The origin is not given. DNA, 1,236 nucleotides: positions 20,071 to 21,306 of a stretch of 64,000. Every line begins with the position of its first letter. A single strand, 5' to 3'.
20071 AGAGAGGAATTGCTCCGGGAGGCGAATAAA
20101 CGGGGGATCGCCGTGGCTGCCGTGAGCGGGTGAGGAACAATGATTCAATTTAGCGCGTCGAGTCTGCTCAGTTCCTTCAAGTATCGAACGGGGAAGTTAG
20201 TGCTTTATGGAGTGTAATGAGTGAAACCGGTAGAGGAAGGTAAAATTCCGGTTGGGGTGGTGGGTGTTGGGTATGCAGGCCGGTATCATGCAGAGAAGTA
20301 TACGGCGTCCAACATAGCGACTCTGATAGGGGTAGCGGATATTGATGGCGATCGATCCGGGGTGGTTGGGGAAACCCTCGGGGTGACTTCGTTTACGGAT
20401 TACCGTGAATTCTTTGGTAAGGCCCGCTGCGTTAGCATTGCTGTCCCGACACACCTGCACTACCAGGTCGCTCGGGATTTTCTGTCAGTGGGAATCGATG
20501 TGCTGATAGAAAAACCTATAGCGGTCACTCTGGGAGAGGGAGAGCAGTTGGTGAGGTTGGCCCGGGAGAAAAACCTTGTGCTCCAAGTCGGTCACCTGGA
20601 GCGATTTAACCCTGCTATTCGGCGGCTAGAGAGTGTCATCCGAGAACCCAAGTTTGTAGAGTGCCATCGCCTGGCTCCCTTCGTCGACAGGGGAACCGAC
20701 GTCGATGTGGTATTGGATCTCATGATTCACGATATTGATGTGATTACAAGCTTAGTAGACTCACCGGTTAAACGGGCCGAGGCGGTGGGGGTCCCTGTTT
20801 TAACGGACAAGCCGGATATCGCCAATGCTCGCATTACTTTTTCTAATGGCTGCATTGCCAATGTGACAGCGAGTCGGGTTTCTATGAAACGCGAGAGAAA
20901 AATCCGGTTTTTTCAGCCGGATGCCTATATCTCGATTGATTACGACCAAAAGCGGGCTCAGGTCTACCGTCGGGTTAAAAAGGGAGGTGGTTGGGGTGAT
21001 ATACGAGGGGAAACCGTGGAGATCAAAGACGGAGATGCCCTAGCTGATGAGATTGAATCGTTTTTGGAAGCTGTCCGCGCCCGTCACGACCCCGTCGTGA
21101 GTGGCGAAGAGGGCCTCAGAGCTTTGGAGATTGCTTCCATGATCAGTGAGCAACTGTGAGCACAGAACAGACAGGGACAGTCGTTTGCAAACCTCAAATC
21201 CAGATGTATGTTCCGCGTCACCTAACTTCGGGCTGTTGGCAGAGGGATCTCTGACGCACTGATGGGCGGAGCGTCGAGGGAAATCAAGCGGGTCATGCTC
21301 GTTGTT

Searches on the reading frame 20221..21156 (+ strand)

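Call 19: search_protein_families(library=pfam, proteins=[window:20221-21156:+], max_evalue=0.0001)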
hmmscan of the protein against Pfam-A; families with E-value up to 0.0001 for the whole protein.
window:20221-21156:+ (312 aa): 3 families
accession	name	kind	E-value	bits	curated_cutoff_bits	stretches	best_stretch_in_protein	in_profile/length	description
PF01408.29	GFO_IDH_MocA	-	1.1e-27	97.5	24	1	11-125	3-120/120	Oxidoreductase family, NAD-binding Rossmann fold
PF22725.1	GFO_IDH_MocA_C3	-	1.9e-08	34.7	27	1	143-229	26-115/124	GFO/IDH/MocA C-terminal domain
PF02894.22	GFO_IDH_MocA_C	-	1.4e-05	25.4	22.9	1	163-310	42-208/218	Oxidoreductase family, C-terminal alpha/beta domain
